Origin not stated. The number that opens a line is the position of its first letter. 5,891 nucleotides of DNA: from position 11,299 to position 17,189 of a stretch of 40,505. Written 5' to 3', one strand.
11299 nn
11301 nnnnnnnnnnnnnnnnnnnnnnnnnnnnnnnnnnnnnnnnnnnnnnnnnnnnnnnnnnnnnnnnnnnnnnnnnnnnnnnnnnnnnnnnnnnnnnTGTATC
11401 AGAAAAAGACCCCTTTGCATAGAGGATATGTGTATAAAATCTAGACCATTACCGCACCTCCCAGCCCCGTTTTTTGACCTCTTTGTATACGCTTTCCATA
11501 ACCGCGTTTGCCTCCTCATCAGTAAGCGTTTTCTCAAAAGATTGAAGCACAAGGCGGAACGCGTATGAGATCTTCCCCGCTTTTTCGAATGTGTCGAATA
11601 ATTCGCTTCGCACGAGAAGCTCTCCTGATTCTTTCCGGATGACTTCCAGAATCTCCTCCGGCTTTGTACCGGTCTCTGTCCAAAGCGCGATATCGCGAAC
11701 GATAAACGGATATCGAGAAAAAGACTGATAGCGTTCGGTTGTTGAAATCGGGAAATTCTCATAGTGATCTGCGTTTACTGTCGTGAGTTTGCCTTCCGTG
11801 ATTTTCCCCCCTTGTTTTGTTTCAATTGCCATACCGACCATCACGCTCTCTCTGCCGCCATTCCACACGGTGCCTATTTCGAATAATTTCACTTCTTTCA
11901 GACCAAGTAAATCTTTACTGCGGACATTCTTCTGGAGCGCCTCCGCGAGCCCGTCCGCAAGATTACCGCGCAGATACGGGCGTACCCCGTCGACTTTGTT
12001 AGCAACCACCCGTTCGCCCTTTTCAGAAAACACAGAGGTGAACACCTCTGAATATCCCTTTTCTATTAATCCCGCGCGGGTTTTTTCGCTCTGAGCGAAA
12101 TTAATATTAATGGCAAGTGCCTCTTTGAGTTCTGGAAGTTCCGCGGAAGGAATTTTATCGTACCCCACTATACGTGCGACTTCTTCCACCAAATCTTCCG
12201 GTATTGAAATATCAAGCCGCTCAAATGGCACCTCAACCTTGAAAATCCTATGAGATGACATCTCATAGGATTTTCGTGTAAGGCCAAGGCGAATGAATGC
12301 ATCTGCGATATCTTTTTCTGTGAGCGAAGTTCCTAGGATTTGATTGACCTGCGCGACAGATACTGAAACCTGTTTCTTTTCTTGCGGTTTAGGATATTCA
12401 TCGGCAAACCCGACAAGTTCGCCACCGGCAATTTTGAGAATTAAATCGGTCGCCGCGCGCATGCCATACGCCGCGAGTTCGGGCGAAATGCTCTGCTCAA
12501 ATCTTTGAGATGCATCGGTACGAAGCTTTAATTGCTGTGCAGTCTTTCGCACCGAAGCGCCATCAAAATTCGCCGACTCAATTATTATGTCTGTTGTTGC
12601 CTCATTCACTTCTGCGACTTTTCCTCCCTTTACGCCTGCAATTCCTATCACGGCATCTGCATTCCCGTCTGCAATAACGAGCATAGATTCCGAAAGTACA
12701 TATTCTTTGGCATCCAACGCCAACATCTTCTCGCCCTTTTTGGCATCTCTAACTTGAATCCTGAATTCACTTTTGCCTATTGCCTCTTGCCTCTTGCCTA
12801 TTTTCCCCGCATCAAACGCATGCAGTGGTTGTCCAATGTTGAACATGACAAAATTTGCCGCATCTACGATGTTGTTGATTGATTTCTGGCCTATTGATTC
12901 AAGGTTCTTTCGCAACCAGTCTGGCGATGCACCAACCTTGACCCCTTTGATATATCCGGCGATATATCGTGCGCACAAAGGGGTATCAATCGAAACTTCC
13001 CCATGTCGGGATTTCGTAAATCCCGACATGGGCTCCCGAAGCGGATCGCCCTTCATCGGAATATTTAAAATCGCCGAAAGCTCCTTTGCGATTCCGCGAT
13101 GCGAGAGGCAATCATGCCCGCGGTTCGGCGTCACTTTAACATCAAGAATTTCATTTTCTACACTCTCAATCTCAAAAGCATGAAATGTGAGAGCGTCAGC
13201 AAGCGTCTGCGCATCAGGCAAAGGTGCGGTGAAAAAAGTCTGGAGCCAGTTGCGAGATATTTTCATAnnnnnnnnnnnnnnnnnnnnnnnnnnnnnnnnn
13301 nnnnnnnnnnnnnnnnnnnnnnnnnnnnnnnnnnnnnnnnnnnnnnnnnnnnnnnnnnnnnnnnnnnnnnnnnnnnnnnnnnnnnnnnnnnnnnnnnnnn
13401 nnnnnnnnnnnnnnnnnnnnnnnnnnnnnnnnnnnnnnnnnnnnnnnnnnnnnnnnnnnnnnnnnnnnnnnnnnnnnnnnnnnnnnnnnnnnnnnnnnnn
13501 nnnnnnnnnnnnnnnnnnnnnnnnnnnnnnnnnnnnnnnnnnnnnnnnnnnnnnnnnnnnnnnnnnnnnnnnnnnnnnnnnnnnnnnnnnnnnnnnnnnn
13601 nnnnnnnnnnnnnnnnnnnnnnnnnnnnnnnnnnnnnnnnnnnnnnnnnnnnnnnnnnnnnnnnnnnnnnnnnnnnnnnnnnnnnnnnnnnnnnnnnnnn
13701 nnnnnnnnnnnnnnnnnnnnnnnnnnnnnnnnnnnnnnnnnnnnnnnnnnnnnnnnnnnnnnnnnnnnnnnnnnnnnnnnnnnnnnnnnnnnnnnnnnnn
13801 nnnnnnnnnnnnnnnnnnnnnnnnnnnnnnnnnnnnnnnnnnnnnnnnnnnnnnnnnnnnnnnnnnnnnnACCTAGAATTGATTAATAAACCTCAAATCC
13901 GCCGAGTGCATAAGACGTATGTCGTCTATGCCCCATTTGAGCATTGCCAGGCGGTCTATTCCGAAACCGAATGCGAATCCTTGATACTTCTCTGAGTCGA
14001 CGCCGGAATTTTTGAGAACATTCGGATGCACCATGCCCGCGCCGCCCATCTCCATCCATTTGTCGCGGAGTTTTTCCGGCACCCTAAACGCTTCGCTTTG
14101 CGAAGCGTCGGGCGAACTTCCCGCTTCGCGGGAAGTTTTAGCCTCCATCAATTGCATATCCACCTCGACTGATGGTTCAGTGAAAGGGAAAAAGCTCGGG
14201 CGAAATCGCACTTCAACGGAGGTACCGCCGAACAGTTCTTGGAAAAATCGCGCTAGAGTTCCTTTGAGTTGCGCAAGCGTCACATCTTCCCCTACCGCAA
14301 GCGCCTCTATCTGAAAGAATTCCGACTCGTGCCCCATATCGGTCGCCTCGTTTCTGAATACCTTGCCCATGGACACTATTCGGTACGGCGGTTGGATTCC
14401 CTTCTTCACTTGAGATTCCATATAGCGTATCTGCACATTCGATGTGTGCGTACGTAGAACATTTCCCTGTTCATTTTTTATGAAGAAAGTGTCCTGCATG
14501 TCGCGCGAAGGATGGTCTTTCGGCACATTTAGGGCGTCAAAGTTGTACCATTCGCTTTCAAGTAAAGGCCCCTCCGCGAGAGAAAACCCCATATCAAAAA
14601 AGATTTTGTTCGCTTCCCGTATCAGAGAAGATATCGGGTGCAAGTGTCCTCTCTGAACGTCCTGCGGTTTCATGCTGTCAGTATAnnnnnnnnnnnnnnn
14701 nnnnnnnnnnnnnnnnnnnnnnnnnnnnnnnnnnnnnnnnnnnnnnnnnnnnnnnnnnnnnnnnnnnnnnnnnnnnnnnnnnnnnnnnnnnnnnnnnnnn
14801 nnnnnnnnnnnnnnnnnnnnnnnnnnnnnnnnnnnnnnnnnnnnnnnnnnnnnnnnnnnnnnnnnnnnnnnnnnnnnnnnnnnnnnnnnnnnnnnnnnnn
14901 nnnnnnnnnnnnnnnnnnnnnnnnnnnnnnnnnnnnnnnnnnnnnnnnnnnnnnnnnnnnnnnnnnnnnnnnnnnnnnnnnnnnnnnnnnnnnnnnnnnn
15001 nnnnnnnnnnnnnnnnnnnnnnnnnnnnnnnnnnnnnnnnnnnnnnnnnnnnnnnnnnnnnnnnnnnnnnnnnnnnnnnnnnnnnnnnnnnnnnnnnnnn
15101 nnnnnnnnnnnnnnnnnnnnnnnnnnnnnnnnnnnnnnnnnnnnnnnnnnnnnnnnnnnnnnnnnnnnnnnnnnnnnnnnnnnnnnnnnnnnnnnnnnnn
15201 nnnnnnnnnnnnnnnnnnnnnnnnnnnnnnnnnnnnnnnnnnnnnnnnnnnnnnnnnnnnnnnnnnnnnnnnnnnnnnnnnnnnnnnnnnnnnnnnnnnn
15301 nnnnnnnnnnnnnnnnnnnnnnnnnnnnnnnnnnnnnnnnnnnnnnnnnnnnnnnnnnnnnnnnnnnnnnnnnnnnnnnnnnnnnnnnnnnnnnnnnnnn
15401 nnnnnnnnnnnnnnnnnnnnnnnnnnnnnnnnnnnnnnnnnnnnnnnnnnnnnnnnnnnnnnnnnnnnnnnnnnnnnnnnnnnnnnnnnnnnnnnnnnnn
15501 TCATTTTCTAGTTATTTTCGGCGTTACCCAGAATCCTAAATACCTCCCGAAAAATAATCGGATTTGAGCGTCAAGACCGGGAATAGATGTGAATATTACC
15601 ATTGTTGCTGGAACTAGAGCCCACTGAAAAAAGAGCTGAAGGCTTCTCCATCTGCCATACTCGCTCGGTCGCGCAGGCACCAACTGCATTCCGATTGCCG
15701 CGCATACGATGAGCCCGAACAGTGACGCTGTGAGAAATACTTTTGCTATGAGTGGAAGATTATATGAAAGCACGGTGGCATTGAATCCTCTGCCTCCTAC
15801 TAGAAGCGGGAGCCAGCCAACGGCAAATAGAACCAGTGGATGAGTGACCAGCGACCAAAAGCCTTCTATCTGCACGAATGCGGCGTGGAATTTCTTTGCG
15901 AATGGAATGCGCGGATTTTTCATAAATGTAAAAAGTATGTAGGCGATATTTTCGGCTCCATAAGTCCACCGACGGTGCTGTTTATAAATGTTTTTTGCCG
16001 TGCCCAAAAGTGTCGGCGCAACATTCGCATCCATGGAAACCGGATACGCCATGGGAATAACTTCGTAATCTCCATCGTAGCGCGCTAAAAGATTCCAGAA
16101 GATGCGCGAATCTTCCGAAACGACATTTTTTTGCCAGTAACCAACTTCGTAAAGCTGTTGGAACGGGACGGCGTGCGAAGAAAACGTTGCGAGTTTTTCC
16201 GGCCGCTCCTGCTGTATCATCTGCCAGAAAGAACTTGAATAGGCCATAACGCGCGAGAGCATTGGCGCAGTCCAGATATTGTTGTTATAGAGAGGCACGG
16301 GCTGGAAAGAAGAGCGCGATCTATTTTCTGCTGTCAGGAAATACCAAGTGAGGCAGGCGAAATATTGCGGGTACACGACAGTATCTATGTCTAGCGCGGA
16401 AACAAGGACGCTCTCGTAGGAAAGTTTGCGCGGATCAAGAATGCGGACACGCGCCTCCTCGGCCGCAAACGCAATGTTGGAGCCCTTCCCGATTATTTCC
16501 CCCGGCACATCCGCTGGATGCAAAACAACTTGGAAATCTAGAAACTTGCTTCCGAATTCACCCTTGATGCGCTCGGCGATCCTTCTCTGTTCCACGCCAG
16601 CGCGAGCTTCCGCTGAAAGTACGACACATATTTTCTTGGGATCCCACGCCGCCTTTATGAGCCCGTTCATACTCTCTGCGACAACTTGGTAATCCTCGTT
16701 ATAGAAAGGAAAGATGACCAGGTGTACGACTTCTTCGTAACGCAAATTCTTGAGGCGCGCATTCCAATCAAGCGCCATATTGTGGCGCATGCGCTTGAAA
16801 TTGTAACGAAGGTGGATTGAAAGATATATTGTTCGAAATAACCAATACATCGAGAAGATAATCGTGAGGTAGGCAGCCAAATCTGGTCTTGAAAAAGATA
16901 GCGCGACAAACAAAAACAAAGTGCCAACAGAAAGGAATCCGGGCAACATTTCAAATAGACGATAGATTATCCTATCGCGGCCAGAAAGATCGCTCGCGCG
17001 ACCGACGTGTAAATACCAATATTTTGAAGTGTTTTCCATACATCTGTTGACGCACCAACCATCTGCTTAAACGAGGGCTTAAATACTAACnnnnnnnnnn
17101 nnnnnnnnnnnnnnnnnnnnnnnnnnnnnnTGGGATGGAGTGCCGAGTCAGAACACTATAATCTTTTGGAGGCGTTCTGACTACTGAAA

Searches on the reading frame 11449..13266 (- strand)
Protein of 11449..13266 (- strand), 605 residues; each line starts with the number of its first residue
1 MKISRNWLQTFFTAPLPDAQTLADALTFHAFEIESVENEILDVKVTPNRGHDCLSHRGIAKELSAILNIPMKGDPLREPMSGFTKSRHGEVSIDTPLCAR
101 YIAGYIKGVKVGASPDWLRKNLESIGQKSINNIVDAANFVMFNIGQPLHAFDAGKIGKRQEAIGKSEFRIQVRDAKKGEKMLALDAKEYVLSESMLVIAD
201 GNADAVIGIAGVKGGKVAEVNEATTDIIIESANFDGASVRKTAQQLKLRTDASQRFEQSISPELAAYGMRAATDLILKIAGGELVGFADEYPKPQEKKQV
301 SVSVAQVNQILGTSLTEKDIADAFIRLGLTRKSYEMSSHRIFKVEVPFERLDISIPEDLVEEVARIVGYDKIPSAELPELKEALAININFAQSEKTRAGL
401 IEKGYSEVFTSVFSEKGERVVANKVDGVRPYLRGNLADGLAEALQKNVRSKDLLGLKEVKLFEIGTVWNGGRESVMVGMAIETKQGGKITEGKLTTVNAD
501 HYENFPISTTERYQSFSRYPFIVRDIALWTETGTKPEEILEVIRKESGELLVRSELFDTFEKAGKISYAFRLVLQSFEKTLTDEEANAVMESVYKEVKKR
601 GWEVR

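Call 53: search_protein_families(library=pfam, proteins=[window:11449-13266:-], max_evalue=0.001)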
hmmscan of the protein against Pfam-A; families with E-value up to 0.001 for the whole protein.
window:11449-13266:- (605 aa): 3 families
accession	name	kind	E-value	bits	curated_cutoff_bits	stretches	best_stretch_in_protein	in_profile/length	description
PF03483.22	B3_4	-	6e-57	192.5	29.3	1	98-281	2-174/174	B3/4 domain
PF03147.19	FDX-ACB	-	1.4e-22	80.3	31.1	1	517-605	1-94/94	Ferredoxin-fold anticodon binding domain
PF03484.21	B5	-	2.8e-18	66.3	28.6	1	300-369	1-67/67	tRNA synthetase B5 domain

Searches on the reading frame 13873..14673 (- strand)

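Call 54: search_protein_families(library=pfam, proteins=[window:13873-14673:-], max_evalue=0.001)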
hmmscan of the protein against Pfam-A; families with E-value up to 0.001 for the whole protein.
window:13873-14673:- (266 aa): 2 families
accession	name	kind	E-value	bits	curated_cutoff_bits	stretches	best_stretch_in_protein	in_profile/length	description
PF01409.25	tRNA-synt_2d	-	7e-93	311.1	19.8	1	3-266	8-246/246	tRNA synthetases class II core domain (F)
PF00152.25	tRNA-synt_2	-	0.0002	21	25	0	98-147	93-144/308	tRNA synthetases class II (D, K and N)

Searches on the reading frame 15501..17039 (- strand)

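Call 54: search_protein_families(library=pfam, proteins=[window:15501-17039:-], max_evalue=0.001)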
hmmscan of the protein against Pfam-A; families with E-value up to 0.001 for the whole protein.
window:15501-17039:- (512 aa): 1 family
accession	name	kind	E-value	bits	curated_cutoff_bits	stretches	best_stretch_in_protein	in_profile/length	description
PF13632.12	Glyco_trans_2_3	-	1.7e-07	31.7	27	1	215-424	4-183/198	Glycosyl transferase family group 2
